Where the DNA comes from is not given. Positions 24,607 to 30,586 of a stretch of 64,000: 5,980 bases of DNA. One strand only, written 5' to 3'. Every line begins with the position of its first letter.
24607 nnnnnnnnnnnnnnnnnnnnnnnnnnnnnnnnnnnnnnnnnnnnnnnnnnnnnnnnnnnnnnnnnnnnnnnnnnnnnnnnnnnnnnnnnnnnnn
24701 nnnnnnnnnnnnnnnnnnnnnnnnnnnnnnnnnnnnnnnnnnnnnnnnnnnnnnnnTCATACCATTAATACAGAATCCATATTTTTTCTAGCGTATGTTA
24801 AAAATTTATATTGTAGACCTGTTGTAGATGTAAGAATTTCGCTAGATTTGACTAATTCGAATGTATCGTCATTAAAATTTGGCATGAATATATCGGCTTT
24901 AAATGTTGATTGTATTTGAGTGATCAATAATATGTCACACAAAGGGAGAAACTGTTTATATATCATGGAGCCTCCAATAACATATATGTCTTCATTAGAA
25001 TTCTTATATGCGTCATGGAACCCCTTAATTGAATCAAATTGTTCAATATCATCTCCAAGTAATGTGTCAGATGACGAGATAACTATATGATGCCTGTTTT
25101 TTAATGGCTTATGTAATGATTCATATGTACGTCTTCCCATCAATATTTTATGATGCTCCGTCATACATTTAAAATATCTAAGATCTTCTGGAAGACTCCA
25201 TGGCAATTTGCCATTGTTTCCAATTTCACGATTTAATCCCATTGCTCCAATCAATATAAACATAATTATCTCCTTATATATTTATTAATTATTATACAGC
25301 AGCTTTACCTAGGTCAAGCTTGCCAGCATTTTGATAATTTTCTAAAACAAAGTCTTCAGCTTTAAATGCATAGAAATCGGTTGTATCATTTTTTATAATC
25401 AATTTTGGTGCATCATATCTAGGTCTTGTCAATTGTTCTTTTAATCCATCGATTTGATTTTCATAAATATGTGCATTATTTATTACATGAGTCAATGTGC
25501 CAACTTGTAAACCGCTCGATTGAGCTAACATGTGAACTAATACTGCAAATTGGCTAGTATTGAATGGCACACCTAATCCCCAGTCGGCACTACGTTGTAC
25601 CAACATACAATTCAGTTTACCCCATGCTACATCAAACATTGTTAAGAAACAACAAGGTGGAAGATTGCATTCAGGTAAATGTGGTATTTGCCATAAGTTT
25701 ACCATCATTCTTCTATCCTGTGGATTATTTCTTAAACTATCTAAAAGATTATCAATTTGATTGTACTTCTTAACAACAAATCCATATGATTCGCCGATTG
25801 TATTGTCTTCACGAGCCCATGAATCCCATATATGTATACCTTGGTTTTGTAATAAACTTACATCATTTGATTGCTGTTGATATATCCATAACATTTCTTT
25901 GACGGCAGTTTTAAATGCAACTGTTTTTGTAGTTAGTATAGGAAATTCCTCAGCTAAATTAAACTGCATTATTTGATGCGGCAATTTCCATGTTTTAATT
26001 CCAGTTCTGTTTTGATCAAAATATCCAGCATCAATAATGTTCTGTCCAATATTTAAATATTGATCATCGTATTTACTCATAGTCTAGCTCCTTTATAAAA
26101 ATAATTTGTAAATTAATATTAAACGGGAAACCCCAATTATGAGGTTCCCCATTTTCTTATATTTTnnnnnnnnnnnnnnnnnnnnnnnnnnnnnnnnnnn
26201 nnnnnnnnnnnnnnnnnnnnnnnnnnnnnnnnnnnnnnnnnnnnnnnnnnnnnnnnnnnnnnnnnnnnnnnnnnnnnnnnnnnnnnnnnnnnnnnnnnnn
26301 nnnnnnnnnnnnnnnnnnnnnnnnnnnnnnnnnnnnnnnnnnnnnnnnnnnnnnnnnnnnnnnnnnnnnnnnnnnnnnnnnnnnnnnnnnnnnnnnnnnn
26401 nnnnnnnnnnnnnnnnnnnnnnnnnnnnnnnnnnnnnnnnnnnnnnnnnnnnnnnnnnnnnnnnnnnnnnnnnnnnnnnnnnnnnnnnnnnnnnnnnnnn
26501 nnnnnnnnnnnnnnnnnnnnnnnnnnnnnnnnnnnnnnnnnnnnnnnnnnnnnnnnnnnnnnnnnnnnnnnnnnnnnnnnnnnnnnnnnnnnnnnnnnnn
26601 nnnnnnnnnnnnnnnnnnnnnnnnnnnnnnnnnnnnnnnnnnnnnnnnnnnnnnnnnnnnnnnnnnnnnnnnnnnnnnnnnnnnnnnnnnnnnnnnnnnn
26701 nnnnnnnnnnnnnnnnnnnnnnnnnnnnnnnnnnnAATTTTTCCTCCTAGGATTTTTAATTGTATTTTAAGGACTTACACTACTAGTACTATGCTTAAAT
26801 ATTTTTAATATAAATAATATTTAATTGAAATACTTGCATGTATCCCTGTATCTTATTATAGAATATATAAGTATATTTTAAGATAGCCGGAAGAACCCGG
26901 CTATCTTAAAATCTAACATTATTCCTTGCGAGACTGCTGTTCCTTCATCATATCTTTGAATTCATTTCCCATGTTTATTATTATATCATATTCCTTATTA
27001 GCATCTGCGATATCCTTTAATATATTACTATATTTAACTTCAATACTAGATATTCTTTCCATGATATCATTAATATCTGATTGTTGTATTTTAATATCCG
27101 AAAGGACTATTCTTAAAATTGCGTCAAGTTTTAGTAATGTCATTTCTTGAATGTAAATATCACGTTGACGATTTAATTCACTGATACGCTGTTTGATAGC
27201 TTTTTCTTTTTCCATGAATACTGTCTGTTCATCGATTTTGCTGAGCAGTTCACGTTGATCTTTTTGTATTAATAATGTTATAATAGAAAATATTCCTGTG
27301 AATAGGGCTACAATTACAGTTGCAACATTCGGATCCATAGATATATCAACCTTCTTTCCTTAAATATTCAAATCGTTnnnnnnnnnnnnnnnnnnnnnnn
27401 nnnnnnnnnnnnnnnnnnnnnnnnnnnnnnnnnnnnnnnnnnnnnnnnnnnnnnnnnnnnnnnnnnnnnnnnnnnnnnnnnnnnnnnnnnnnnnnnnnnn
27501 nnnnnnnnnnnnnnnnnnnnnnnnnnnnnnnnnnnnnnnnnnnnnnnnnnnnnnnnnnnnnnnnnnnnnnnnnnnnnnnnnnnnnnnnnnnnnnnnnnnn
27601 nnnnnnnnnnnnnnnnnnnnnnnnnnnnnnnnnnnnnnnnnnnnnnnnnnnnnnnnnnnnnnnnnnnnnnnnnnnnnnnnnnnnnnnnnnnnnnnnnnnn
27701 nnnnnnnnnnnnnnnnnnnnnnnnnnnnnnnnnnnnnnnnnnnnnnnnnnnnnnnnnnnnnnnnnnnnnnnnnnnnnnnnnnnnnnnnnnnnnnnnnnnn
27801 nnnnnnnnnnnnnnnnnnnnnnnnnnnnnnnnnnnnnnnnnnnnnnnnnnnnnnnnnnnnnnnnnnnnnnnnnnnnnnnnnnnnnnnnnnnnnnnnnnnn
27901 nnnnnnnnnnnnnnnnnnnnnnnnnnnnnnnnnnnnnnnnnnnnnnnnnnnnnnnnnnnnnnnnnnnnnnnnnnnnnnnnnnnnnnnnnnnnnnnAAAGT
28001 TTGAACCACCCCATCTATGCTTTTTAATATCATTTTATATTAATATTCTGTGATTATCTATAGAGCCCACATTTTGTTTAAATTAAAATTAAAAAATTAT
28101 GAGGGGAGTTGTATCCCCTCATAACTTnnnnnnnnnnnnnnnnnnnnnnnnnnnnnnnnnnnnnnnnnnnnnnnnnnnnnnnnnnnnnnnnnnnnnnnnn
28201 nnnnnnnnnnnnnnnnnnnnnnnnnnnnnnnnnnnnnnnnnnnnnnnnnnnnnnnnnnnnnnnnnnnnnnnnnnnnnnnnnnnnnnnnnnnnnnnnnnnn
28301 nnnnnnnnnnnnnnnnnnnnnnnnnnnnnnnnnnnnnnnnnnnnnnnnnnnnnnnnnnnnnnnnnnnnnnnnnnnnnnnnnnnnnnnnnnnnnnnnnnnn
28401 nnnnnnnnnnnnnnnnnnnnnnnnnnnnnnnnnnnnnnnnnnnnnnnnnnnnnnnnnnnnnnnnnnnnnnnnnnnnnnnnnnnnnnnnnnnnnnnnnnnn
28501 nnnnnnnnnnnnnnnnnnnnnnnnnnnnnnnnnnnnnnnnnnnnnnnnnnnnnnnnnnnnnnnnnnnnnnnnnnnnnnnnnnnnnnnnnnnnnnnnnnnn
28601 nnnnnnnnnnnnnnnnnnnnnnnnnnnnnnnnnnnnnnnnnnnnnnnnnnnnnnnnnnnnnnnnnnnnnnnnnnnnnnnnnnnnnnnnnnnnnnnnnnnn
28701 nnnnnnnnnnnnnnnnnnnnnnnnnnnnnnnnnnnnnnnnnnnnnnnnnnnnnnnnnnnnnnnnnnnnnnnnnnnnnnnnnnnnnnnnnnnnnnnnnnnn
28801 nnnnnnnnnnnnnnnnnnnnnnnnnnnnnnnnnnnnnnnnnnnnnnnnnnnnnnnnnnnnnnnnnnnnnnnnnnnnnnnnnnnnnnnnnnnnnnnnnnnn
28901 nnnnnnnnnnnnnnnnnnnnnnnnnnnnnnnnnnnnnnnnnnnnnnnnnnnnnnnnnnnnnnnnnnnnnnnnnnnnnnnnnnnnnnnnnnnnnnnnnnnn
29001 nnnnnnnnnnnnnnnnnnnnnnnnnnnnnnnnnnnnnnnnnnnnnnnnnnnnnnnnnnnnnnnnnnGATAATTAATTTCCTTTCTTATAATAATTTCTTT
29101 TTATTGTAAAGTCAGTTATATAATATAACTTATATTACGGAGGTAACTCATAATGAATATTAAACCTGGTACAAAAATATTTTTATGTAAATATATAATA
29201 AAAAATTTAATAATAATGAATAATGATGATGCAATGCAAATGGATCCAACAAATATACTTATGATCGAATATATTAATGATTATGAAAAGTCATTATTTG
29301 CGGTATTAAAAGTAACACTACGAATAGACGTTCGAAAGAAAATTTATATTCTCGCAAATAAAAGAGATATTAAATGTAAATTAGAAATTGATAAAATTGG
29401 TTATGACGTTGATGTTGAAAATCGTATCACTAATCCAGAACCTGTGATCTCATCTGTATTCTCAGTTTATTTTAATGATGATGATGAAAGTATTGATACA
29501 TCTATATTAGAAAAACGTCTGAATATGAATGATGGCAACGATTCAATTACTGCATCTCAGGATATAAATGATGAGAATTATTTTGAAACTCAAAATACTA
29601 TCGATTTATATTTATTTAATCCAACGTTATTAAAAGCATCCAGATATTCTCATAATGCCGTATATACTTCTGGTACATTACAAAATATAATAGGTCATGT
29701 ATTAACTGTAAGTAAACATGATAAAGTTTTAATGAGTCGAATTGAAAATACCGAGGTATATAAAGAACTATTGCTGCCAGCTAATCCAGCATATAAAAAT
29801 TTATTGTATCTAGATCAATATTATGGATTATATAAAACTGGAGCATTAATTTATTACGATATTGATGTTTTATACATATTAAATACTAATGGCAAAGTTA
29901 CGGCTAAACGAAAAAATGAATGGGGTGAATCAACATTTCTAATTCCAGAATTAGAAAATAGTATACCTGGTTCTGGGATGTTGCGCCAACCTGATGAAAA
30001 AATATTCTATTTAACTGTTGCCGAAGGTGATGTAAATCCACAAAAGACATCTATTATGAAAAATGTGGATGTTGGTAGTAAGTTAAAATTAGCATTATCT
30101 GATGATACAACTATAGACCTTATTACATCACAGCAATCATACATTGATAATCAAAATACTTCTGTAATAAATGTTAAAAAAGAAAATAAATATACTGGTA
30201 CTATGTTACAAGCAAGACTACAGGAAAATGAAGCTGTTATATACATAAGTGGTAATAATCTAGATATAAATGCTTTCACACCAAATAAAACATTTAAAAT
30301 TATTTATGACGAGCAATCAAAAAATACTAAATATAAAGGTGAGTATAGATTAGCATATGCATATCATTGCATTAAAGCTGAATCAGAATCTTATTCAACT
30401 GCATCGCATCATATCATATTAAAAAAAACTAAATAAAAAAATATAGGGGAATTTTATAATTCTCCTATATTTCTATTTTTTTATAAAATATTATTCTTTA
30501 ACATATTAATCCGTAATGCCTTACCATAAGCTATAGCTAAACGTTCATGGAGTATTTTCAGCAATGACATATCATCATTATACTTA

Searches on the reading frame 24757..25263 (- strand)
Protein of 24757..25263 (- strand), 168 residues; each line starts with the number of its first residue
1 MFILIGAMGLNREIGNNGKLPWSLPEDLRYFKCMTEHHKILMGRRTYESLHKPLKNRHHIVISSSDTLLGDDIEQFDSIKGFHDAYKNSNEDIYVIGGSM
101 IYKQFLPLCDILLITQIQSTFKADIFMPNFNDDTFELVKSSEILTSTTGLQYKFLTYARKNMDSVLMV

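Call 101: search_protein_families(library=ncbifam, proteins=[window:24757-25263:-], max_evalue=0.0001)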
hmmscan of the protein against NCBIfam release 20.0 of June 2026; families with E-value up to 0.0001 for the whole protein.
window:24757-25263:- (168 aa): 31 families (the best 25 are shown)
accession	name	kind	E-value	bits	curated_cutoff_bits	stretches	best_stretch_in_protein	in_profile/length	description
NF000055.3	trim_DfrA12_A21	exception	6e-29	101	330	1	3-161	9-164/165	DfrA12/DfrA21 family trimethoprim-resistant dihydrofolate reductase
NF008037.0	PRK10769.1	equivalog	1.4e-27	96.5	168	1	2-139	3-138/160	type 3 dihydrofolate reductase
NF000053.2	trim_DfrA12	exception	7.3e-27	94.2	360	1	3-161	9-164/165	trimethoprim-resistant dihydrofolate reductase DfrA12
NF000143.1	trim_DfrG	exception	7.9e-27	94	365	1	4-162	5-163/165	trimethoprim-resistant dihydrofolate reductase DfrG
NF000332.1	trim_DfrDGK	exception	6.3e-26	91.2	300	1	4-161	4-161/161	DfrD/DfrG/DfrK family trimethoprim-resistant dihydrofolate reductase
NF040541.1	trim_DfrE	exception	1.2e-25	90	347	1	3-160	4-157/157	trimethoprim-resistant dihydrofolate reductase DfrE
NF033473.1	trim_sens_DfrEf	exception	8.2e-25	87.5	350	1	12-141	12-142/164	trimethoprim-sensitive dihydrofolate reductase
NF041386.1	dihyfolred_HdrA_Halo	equivalog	8.5e-25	87.4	300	1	3-142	4-146/158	dihydrofolate reductase HdrA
NF000006.2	trim_DfrA26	exception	3e-22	79.6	350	1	5-146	22-168/183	trimethoprim-resistant dihydrofolate reductase DfrA26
NF000019.2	trim_DfrA3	exception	5.4e-22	78.4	350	1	3-156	4-157/162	trimethoprim-resistant dihydrofolate reductase DfrA3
NF000333.1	trim_DfrF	exception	2.2e-21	76.4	320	1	2-164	2-160/164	trimethoprim-resistant dihydrofolate reductase DfrF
NF041668.1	trim_DfrL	exception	3.4e-21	76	370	1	9-162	8-165/176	trimethoprim-resistant dihydrofolate reductase DfrL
NF000012.1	trim_DfrI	exception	6.1e-21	74.8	400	1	3-133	29-162/191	trimethoprim-resistant dihydrofolate reductase DfrI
NF000159.1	trim_DfrD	exception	6.3e-21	74.9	350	1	4-159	9-164/166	trimethoprim-resistant dihydrofolate reductase DfrD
NF000155.1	trim_DfrC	exception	1.1e-20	74.1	350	1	5-158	6-156/161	trimethoprim-sensitive dihydrofolate reductase DfrC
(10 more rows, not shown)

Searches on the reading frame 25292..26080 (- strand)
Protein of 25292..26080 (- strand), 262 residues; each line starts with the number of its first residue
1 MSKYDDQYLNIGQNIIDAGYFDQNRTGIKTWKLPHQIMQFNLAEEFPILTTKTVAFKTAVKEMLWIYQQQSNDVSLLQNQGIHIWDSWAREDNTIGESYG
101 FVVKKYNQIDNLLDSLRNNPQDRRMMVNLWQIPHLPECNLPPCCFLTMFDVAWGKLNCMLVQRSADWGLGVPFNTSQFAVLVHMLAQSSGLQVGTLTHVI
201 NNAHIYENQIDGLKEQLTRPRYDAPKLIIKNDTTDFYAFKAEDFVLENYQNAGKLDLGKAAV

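Call 99: search_protein_families(library=pfam, proteins=[window:25292-26080:-], max_evalue=0.001)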
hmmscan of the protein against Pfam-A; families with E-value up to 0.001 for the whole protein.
window:25292-26080:- (262 aa): 1 family
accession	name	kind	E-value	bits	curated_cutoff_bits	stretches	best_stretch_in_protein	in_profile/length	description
PF00303.24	Thymidylat_synt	-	3.7e-88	295.5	24.3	1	7-255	2-260/266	Thymidylate synthase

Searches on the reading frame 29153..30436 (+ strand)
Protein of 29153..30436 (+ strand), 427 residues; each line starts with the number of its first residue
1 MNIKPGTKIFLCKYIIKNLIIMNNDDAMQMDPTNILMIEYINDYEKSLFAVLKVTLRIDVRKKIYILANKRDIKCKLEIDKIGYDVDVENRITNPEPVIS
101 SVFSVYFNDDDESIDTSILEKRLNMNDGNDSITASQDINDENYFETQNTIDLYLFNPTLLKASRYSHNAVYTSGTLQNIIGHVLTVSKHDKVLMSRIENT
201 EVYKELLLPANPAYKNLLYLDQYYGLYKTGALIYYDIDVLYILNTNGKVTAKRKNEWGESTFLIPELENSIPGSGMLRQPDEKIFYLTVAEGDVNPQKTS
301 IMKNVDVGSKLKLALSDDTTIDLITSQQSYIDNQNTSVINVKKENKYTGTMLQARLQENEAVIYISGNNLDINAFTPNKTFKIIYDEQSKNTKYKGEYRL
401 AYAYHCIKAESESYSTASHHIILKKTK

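Call 9: search_protein_families(library=phrogs, proteins=[window:29153-30436:+], max_evalue=0.00001)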
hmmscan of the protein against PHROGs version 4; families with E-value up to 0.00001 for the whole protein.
window:29153-30436:+ (427 aa): 1 family
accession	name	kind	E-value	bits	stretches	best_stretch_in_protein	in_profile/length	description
phrog_20569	-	unknown function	5.6e-10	39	1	13-425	170-563/813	-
